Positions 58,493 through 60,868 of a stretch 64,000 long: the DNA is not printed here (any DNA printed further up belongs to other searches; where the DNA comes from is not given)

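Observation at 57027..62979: hemA-linked porin-cytochrome module: candidate complete inner-to-outer-membrane extracellular electron transfer conduit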

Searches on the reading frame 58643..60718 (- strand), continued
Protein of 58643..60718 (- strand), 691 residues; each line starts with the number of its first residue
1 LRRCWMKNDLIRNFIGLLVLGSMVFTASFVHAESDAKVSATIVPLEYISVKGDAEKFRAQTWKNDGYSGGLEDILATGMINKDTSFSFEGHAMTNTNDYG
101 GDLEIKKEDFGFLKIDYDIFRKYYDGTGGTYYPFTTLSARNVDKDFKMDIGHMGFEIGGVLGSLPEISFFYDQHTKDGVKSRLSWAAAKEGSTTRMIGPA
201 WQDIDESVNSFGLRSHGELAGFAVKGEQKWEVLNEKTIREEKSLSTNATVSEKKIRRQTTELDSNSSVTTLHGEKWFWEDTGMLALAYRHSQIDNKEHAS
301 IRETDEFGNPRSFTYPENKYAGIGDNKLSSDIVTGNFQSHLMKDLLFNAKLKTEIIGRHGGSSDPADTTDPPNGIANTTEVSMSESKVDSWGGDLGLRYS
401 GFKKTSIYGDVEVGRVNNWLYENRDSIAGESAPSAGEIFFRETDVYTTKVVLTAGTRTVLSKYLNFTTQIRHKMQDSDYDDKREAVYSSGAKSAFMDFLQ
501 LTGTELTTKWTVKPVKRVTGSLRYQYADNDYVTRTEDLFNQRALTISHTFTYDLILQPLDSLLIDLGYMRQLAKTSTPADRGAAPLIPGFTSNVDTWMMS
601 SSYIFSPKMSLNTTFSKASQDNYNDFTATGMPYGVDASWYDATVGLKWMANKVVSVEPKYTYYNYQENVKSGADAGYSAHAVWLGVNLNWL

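Call 55: fold_search(model_id=the predicted structure, library=pdb)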
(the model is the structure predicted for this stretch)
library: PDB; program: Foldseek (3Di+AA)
matches with E <= 10: 771; with E <= 0.001: 234
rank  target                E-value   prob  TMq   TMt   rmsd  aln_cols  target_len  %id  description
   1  6r2q_B                4.2e-13  1.00  0.67  0.71   6.4       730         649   13  Structure of the Mtr complex (released 2020-04-22)
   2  9ex3_A                4.3e-09  1.00  0.38  0.39  14.7       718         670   11  Ferric-mycobactin receptor (FemA) in complex with dihydroaeruginoic acid (released 2025-02-26)
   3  8p97_A                4.9e-09  1.00  0.39  0.42  18.5       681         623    9  BtuB3G3 bound to cyanocobalamin with disordered EL8 (released 2023-08-16)
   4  4aip_B                5.7e-09  1.00  0.41  0.42  15.1       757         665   10  The FrpB iron transporter from Neisseria meningitidis (F3-3 variant) (released 2013-01-23)
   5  5fp1                  9.6e-09  1.00  0.41  0.40  13.3       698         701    9  Crystal structure of the siderophore receptor PiuA from Acinetobacter baumannii (released 2016-05-11)
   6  6z8u_B                1.3e-08  1.00  0.42  0.44  11.1       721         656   10  Copper transporter OprC (released 2021-06-09)
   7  6fok_B                1.5e-08  1.00  0.42  0.44  12.4       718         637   12  Copper transporter OprC (released 2019-03-13)
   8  2o5p_B                1.6e-08  1.00  0.43  0.40  12.7       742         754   10  Crystal structure of the full length ferric pyoverdine outer membrane receptor FpvA of Pseudomonas aeruginosa in its a (released 2007-10-30)
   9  8s34_A                1.7e-08  1.00  0.40  0.40   9.9       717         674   10  Ferric-mycobactin receptor (FemA) in complex with aeruginic acid (released 2025-02-26)
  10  6ofr                  2.4e-08  1.00  0.41  0.38  12.3       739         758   10  The crystal structure of the outer membrane transporter YddB from Escherichia coli (released 2019-10-02)
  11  4epa                  2.7e-08  1.00  0.45  0.48  12.0       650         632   10  The crystal structure of the ferric yersiniabactin uptake receptor FyuA from Yersinia pestis (released 2012-06-20)
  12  6h7v_A                3.0e-08  1.00  0.40  0.40  12.7       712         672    9  Crystal structure of BauA, the Ferric preacinetobactin receptor from Acinetobacter baumannii (released 2018-10-10)
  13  4aip_C                3.0e-08  1.00  0.41  0.42  14.9       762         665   10  The FrpB iron transporter from Neisseria meningitidis (F3-3 variant) (released 2013-01-23)
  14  4aip_A                3.4e-08  1.00  0.40  0.41  16.3       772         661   11  The FrpB iron transporter from Neisseria meningitidis (F3-3 variant) (released 2013-01-23)
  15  6e4v                  4.4e-08  1.00  0.29  0.29  17.0       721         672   11  The Crystal Structure of FhuE from E. coli in complex with its substrate Coprogen (released 2019-04-10)
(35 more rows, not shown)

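Call 57: search_protein_families(library=ncbifam, proteins=[L064:10002-11240:+, L075:9425-10645:+, L004:12040-14052:+, L064:12833-13408:+, L046:3722-5602:+, L013:5399-7342:+], max_evalue=0.001)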
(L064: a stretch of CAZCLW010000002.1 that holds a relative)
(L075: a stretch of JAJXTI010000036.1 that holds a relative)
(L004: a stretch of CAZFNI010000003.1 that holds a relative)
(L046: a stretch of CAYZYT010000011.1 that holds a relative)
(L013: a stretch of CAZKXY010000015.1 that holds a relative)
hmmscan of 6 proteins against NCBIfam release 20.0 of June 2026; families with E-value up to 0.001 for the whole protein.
L064:10002-11240:+ (412 aa): 4 families
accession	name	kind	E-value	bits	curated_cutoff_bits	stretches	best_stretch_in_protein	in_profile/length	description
TIGR03508.1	decahem_SO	subfamily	4.1e-12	46.1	192.2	2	23-176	57-178/258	DmsE family decaheme c-type cytochrome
NF041028.1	decahem_GSU2203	exception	2e-08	33.8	325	1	33-286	33-253/317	GSU2203 family decaheme c-type cytochrome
NF040943.1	cytoc3_ExtM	equivalog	2e-06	26.4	800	1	27-103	10-80/599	selenite/tellurite reduction operon c-type cytochrome ExtM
TIGR03153.1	cytochr_NrfH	equivalog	6.4e-06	26.3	134.2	1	29-66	95-133/138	cytochrome c nitrite reductase small subunit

L075:9425-10645:+ (406 aa): 4 families
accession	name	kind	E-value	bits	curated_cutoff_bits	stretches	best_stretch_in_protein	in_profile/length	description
TIGR03508.1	decahem_SO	subfamily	5.2e-16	58.9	192.2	2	26-256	3-250/258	DmsE family decaheme c-type cytochrome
NF041028.1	decahem_GSU2203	exception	2.3e-08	33.6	325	1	24-291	35-268/317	GSU2203 family decaheme c-type cytochrome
NF045713.1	CxxCH_16_HmcA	equivalog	1.8e-07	30.1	400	1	85-290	77-268/541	sulfate respiration complex hexadecaheme cytochrome HmcA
NF040943.1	cytoc3_ExtM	equivalog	2.1e-05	23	800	1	19-92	13-80/599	selenite/tellurite reduction operon c-type cytochrome ExtM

L004:12040-14052:+ (670 aa): 10 families
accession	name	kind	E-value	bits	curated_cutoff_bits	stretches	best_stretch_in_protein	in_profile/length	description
TIGR03508.1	decahem_SO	subfamily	2.8e-22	79.4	192.2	2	163-337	15-181/258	DmsE family decaheme c-type cytochrome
TIGR03153.1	cytochr_NrfH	equivalog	4.8e-12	46.1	134.2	1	8-146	2-135/138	cytochrome c nitrite reductase small subunit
NF041028.1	decahem_GSU2203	exception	6.6e-12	45.3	325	3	76-254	33-188/317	GSU2203 family decaheme c-type cytochrome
NF008659.0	PRK11659.1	equivalog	1.7e-09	37.6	184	0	134-279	43-174/188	cytochrome c nitrite reductase pentaheme subunit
TIGR02161.1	napC_nirT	subfamily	1e-08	35.3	310.6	0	137-194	45-87/185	periplasmic nitrate (or nitrite) reductase c-type cytochrome, NapC/NirT family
TIGR03146.1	cyt_nit_nrfB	equivalog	1.1e-08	35.5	166.6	0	261-303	7-48/145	cytochrome c nitrite reductase pentaheme subunit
TIGR01583.1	formate-DH-gamm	equivalog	1.5e-08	34.9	115.85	1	403-590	2-171/204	formate dehydrogenase subunit gamma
NF007906.0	PRK10617.1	equivalog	5.2e-07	29.7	349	0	161-196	67-98/200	cytochrome c-type protein NapC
TIGR01905.1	paired_CXXCH_1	subfamily_domain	3e-05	23.8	25.2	0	242-275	8-39/41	doubled CXXCH domain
TIGR04257.1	nanowire_3heme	domain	0.00078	19.5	40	0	241-275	24-61/75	c(7)-type cytochrome triheme domain-containing protein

L064:12833-13408:+ (191 aa): 4 families
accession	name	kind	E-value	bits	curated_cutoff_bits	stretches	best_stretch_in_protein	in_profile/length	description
NF041198.1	UshA_like_PCGU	equivalog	1.4e-19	70.1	275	1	34-169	397-512/519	UshA-like (seleno)protein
NF043010.1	Cyt554_Nsmonas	equivalog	3e-12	46.4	400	1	18-139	9-124/238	cytochrome c-550 CycA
TIGR03508.1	decahem_SO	subfamily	1.4e-06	28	192.2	1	98-169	4-81/258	DmsE family decaheme c-type cytochrome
NF041028.1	decahem_GSU2203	exception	2.5e-06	26.9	325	1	96-168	36-111/317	GSU2203 family decaheme c-type cytochrome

L046:3722-5602:+ (626 aa): 9 families
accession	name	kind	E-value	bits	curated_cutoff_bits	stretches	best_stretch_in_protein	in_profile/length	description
TIGR01583.1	formate-DH-gamm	equivalog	7.2e-19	68.6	115.85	1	408-609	4-190/204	formate dehydrogenase subunit gamma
TIGR03508.1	decahem_SO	subfamily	1.5e-11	44.3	192.2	2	30-213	70-251/258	DmsE family decaheme c-type cytochrome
TIGR04257.1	nanowire_3heme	domain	1.7e-08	34.5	40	0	305-342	24-61/75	c(7)-type cytochrome triheme domain-containing protein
NF045713.1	CxxCH_16_HmcA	equivalog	3e-07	29.4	400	1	29-85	197-257/541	sulfate respiration complex hexadecaheme cytochrome HmcA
NF007924.0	PRK10639.1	equivalog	8.2e-07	29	341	1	401-606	2-188/211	formate dehydrogenase cytochrome b556 subunit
NF008659.0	PRK11659.1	equivalog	9.5e-07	28.7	184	0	75-214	48-171/188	cytochrome c nitrite reductase pentaheme subunit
NF007558.0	PRK10179.1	equivalog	0.00011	22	339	1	407-607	8-191/217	formate dehydrogenase-N subunit gamma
TIGR03146.1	cyt_nit_nrfB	equivalog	0.0004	20.7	166.6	0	75-113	13-51/145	cytochrome c nitrite reductase pentaheme subunit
TIGR02125.1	CytB-hydogenase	equivalog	0.0007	19.2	121.5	1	408-583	2-177/212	Ni/Fe-hydrogenase, b-type cytochrome subunit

L013:5399-7342:+ (647 aa): 5 families
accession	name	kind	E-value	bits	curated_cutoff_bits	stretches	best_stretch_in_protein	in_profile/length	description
TIGR03508.1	decahem_SO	subfamily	1.6e-10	40.9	192.2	1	443-526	145-223/258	DmsE family decaheme c-type cytochrome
TIGR01905.1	paired_CXXCH_1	subfamily_domain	1.8e-09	37.4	25.2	0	443-470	8-37/41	doubled CXXCH domain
NF008659.0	PRK11659.1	equivalog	2.3e-08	34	184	1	255-304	106-149/188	cytochrome c nitrite reductase pentaheme subunit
TIGR03146.1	cyt_nit_nrfB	equivalog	6.2e-07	29.8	166.6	0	256-303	81-122/145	cytochrome c nitrite reductase pentaheme subunit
NF040943.1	cytoc3_ExtM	equivalog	0.00063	18.2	800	1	257-334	17-80/599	selenite/tellurite reduction operon c-type cytochrome ExtM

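Call 58: search_protein_families(library=pfam, proteins=[L064:10002-11240:+, L075:9425-10645:+, L004:12040-14052:+, L064:12833-13408:+, L046:3722-5602:+, L013:5399-7342:+], max_evalue=0.001)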
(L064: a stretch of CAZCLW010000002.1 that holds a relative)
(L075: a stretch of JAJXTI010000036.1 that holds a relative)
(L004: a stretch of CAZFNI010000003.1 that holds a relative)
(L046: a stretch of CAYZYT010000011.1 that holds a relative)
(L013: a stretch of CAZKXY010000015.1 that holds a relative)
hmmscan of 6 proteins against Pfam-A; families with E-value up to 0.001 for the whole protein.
L064:10002-11240:+ (412 aa): 4 families
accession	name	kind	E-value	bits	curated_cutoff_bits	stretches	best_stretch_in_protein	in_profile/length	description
PF14522.11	Cytochrome_C7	-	4.4e-11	42.9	24.8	0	228-286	12-67/67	Cytochrome c7 and related cytochrome c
PF09699.15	Paired_CXXCH_1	-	3.8e-10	39.7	20.6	0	210-240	8-40/41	Doubled CXXCH motif (Paired_CXXCH_1)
PF14537.11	Cytochrom_c3_2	-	7.1e-10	39.7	25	1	54-172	1-78/79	Cytochrome c3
PF00684.25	DnaJ_CXXCXGXG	-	2.6e-05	24.8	32.7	0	133-179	12-55/65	DnaJ central domain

L075:9425-10645:+ (406 aa): 6 families
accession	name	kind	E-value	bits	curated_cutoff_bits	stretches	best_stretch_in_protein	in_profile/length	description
PF14537.11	Cytochrom_c3_2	-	2.3e-12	47.7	25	1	44-162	2-78/79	Cytochrome c3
PF14522.11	Cytochrome_C7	-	6.7e-11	42.3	24.8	0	156-226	14-66/67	Cytochrome c7 and related cytochrome c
PF09699.15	Paired_CXXCH_1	-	6.9e-08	32.5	20.6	0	199-230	7-40/41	Doubled CXXCH motif (Paired_CXXCH_1)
PF22113.1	Mtrc-MtrF_II-IV_dom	-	9.4e-08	32.2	30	0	50-142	83-171/176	Outer membrane cytochrome MtrC/MtrF-like, domains II/IV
PF13435.11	Cytochrome_C554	-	0.00041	21.7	20.8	0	221-283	1-63/84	Cytochrome c554 and c-prime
PF00684.25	DnaJ_CXXCXGXG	-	0.00054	20.6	32.7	0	122-168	10-54/65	DnaJ central domain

L004:12040-14052:+ (670 aa): 7 families
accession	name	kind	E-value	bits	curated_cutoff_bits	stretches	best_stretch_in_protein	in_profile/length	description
PF14522.11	Cytochrome_C7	-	8.4e-16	58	24.8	2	26-87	8-67/67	Cytochrome c7 and related cytochrome c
PF14537.11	Cytochrom_c3_2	-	4e-15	56.5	25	1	57-145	4-79/79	Cytochrome c3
PF09699.15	Paired_CXXCH_1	-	8.8e-15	54.6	20.6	1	242-276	8-40/41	Doubled CXXCH motif (Paired_CXXCH_1)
PF02085.21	Cytochrom_CIII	-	1.4e-09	38.7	22.9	0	33-86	46-101/101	Class III cytochrome C family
PF01292.26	Ni_hydr_CYTB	-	3.6e-08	33.8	30.1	1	405-581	1-156/179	Prokaryotic cytochrome b561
PF22678.1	Cytochrom_c_NrfB-like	-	7.5e-05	23.6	27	0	140-218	1-66/89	Cytochrome c-type protein NrfB-like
PF00684.25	DnaJ_CXXCXGXG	-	0.00056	20.6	32.7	0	109-151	15-55/65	DnaJ central domain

L064:12833-13408:+ (191 aa): 5 families
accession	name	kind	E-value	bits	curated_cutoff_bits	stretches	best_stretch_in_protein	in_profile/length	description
PF13435.11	Cytochrome_C554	-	3.2e-17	63.7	20.8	1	47-131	1-84/84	Cytochrome c554 and c-prime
PF22113.1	Mtrc-MtrF_II-IV_dom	-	1.4e-08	34.9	30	2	42-136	78-169/176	Outer membrane cytochrome MtrC/MtrF-like, domains II/IV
PF09699.15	Paired_CXXCH_1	-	4.1e-08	33.2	20.6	0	93-105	3-15/41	Doubled CXXCH motif (Paired_CXXCH_1)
PF14522.11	Cytochrome_C7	-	1.9e-07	31.2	24.8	2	95-166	12-67/67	Cytochrome c7 and related cytochrome c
PF14537.11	Cytochrom_c3_2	-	8.7e-06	26.6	25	1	97-169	7-68/79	Cytochrome c3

L046:3722-5602:+ (626 aa): 6 families
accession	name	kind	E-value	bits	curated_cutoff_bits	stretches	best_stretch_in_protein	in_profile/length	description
PF14522.11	Cytochrome_C7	-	5.8e-16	58.5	24.8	1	203-270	13-67/67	Cytochrome c7 and related cytochrome c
PF01292.26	Ni_hydr_CYTB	-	3.5e-13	50.2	30.1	1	408-602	1-179/179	Prokaryotic cytochrome b561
PF09699.15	Paired_CXXCH_1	-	7.9e-13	48.3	20.6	1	177-214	8-40/41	Doubled CXXCH motif (Paired_CXXCH_1)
PF14537.11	Cytochrom_c3_2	-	2.4e-11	44.4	25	0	74-140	7-66/79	Cytochrome c3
PF22113.1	Mtrc-MtrF_II-IV_dom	-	1.8e-09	37.8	30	1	52-184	6-129/176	Outer membrane cytochrome MtrC/MtrF-like, domains II/IV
PF02085.21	Cytochrom_CIII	-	4.7e-08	33.7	22.9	0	38-114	16-87/101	Class III cytochrome C family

L013:5399-7342:+ (647 aa): 5 families
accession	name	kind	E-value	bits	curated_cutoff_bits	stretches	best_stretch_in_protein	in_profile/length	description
PF09699.15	Paired_CXXCH_1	-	9.4e-16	57.7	20.6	1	373-408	9-39/41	Doubled CXXCH motif (Paired_CXXCH_1)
PF14522.11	Cytochrome_C7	-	1.4e-12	47.6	24.8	1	259-333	13-66/67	Cytochrome c7 and related cytochrome c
PF14537.11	Cytochrom_c3_2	-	1.5e-12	48.2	25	2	285-406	1-79/79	Cytochrome c3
PF22113.1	Mtrc-MtrF_II-IV_dom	-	3.3e-09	37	30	1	259-414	28-175/176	Outer membrane cytochrome MtrC/MtrF-like, domains II/IV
PF22678.1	Cytochrom_c_NrfB-like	-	1.1e-05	26.3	27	1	253-302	27-70/89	Cytochrome c-type protein NrfB-like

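Call 74: find_encoding_contigs(protein=window:58643-60703:-, flank=10000, max_places=4)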
Protein window:58643-60703:- (686 aa): 2 contigs read that carry it; 2 places shown.
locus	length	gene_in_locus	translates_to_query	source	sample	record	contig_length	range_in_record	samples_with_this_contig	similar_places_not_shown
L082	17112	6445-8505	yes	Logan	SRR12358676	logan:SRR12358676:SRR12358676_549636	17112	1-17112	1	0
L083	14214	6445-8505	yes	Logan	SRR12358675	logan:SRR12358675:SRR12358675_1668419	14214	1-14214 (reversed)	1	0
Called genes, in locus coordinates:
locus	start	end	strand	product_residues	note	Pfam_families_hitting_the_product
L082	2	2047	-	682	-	?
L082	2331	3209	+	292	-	PF00989:PAS, PF13188:PAS_8 (weak), PF08448:PAS_4, PF13426:PAS_9, PF08447:PAS_3, PF00196:GerE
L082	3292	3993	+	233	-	PF00027:cNMP_binding, PF13545:HTH_Crp_2, PF00325:Crp (faint)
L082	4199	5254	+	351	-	PF05201:GlutR_N, PF01488:Shikimate_DH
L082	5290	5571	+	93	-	-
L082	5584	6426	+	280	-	PF22113:Mtrc-MtrF_II-IV_dom (faint), PF14522:Cytochrome_C7 (faint), PF14537:Cytochrom_c3_2 (faint), PF22678:Cytochrom_c_NrfB-like (weak), PF09699:Paired_CXXCH_1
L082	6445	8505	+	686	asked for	-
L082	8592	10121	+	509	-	PF03264:Cytochrom_NNT (weak), PF14522:Cytochrome_C7 (faint), PF14537:Cytochrom_c3_2 (weak)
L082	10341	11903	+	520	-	PF02541:Ppx-GppA, PF21447:Ppx-GppA_III, PF01966:HD, PF24391:HD-CE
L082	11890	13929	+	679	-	PF13089:PP_kinase_N, PF02503:PP_kinase, PF17941:PP_kinase_C_1, PF13091:PLDc_2 (faint), PF13090:PP_kinase_C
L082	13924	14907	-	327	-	PF00480:ROK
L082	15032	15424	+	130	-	-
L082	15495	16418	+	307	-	PF18030:Rimk_N, PF14397:ATPgrasp_ST (faint), PF02655:ATP-grasp_3 (weak), PF08443:RimK, PF02222:ATP-grasp (weak), PF02955:GSH-S_ATP, PF07478:Dala_Dala_lig_C (weak)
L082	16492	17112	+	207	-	?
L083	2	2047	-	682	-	?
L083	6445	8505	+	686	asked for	-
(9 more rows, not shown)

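Call 91: search_protein_representatives(alignment_id=A1)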
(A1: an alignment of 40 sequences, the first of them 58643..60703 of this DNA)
Query: 40 sequences, 685 profile positions. Proteins with E-value up to 0.001 (for the whole library): 1009; up to 1e-10: 769; up to 1e-30: 468. The best 150 are listed.
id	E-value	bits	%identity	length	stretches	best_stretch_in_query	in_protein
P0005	2.6e-275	931.4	-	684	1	1-685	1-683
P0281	1.3e-266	902.7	-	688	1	1-685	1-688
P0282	1.6e-263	892.5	-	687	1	10-685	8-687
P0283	2.6e-263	891.8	-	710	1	9-685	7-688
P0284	3.6e-261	884.7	-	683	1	6-685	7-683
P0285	9.9e-260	880.0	-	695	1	9-685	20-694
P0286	1.3e-259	879.6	-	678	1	1-685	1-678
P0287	7.5e-257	870.5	-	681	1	11-682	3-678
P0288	1.8e-254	862.6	-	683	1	2-685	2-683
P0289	2.6e-254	862.0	-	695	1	10-685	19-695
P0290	2.1e-253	859.0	-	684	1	7-685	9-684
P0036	7.4e-253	857.2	-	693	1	1-685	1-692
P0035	1.0e-251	853.5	-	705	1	1-685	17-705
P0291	1.8e-248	842.8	-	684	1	4-685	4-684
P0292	2.0e-248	842.6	-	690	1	1-685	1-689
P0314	6.8e-185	632.6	-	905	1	39-685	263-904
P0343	1.1e-132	460.1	-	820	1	31-685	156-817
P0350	3.0e-127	442.1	-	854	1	30-681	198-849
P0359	2.8e-122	425.7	-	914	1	29-685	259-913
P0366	8.6e-119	414.2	-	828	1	27-685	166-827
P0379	9.3e-113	394.2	-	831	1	33-685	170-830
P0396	2.4e-102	359.8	-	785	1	24-651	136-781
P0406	1.1e-99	351.0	-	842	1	34-684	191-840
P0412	9.0e-98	344.7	-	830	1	26-685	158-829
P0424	7.0e-93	328.5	-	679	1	16-685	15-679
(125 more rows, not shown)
